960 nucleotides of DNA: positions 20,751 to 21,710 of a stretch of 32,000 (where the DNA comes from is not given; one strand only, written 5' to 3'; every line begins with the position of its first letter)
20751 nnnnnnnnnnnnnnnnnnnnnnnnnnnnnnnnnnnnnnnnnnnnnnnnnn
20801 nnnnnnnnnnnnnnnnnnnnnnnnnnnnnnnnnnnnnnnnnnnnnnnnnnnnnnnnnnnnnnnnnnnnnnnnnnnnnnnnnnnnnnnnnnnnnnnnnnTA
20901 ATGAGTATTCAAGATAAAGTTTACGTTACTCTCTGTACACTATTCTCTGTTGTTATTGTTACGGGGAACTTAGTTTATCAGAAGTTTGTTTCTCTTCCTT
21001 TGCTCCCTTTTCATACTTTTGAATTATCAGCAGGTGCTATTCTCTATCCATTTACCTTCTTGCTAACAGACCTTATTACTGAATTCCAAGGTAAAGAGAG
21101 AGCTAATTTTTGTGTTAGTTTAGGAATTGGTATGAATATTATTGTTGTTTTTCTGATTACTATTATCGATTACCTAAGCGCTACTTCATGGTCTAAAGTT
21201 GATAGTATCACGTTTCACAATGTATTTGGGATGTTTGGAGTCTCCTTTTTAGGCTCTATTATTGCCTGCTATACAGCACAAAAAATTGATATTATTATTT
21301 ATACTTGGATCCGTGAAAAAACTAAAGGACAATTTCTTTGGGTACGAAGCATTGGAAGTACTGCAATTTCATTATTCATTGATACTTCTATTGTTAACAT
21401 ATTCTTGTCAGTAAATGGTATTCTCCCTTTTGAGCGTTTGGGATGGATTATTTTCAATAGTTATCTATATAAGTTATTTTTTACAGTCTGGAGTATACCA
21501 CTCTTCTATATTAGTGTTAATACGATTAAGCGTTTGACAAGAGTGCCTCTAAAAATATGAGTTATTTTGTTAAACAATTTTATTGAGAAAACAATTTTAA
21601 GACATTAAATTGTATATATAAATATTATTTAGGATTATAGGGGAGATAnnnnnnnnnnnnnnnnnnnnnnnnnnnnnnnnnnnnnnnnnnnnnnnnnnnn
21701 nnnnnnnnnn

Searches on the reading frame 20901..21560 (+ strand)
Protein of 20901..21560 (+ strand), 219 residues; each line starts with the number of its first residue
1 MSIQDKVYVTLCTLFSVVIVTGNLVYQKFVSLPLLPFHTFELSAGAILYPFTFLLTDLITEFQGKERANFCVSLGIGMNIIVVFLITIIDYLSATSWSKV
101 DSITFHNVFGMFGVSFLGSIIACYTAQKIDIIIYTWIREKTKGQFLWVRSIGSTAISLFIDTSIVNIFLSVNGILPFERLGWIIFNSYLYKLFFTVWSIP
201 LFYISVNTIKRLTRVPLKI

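Call 6: search_protein_families(library=pfam, proteins=[window:20901-21560:+], max_evalue=0.00001)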
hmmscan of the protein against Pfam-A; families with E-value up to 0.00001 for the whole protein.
window:20901-21560:+ (219 aa): 1 family
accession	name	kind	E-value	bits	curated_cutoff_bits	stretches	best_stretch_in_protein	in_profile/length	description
PF02592.20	Vut_1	-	3.3e-36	125.4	27.2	1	43-204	1-151/152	Putative vitamin uptake transporter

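Call 11: find_encoding_contigs(protein=window:20901-21560:+, flank=10000, max_places=10)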
Protein window:20901-21560:+ (219 aa): no gene with exactly this product is on record in the collection.
